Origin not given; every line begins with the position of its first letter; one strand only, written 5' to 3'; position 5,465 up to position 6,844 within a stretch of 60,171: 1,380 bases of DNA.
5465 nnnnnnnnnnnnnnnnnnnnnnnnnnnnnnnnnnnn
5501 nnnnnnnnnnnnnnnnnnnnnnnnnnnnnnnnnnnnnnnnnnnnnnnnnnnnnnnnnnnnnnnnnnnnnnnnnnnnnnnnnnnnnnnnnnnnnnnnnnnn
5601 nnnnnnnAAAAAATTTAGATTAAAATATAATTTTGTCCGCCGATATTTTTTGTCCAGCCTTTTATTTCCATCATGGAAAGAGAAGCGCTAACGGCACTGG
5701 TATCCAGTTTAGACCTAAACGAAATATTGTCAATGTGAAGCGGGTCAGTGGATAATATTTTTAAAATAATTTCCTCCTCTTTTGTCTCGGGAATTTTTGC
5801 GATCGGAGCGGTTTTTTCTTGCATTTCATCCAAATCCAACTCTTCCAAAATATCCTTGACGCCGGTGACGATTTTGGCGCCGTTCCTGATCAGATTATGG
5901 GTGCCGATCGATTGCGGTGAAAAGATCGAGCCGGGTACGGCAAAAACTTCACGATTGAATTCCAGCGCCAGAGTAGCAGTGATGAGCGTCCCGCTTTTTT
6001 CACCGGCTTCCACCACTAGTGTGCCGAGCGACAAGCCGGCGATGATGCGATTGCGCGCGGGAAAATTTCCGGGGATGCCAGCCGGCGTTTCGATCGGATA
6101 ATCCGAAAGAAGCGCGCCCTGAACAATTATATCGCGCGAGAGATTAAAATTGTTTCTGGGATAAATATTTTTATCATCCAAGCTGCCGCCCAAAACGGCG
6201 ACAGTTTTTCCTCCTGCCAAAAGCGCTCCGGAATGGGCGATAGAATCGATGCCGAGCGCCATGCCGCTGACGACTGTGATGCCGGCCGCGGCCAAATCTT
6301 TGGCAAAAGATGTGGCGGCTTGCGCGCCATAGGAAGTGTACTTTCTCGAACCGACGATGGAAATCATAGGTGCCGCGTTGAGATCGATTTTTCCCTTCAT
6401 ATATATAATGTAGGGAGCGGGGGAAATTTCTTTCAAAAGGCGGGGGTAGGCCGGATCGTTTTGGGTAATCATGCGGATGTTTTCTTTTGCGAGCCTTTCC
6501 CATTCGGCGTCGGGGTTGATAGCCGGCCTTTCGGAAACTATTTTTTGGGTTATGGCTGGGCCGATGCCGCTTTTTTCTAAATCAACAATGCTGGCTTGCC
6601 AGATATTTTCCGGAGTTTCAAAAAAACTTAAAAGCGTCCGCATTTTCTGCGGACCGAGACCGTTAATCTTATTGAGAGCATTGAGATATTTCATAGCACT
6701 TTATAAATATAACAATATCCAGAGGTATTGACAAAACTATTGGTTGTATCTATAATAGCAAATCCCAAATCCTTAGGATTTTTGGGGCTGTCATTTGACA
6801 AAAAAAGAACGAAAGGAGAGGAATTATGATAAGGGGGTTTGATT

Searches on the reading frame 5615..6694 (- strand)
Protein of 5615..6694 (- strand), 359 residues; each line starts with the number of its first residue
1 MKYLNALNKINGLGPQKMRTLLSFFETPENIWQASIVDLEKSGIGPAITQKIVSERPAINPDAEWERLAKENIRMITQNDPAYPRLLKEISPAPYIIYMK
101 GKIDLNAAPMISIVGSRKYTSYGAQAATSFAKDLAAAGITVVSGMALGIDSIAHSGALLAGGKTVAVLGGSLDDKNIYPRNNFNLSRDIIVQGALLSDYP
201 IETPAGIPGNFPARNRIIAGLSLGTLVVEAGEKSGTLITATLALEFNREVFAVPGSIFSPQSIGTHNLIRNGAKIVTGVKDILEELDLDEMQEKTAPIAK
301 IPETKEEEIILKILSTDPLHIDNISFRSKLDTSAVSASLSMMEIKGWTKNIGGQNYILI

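Call 35: search_protein_families(library=pfam, proteins=[window:5615-6694:-], max_evalue=0.00001)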
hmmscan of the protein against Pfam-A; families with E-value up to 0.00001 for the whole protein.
window:5615-6694:- (359 aa): 3 families
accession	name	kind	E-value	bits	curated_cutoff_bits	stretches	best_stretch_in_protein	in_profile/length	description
PF02481.21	DNA_processg_A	-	1.2e-74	250.6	29.6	1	68-277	2-211/212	DNA recombination-mediator protein A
PF17782.7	DprA_WH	-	1.5e-10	41.4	22.9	1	295-348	2-55/61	DprA winged helix domain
PF18306.6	LDcluster4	-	1.7e-06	28.1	26.3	1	110-254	3-124/151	SLOG cluster4 family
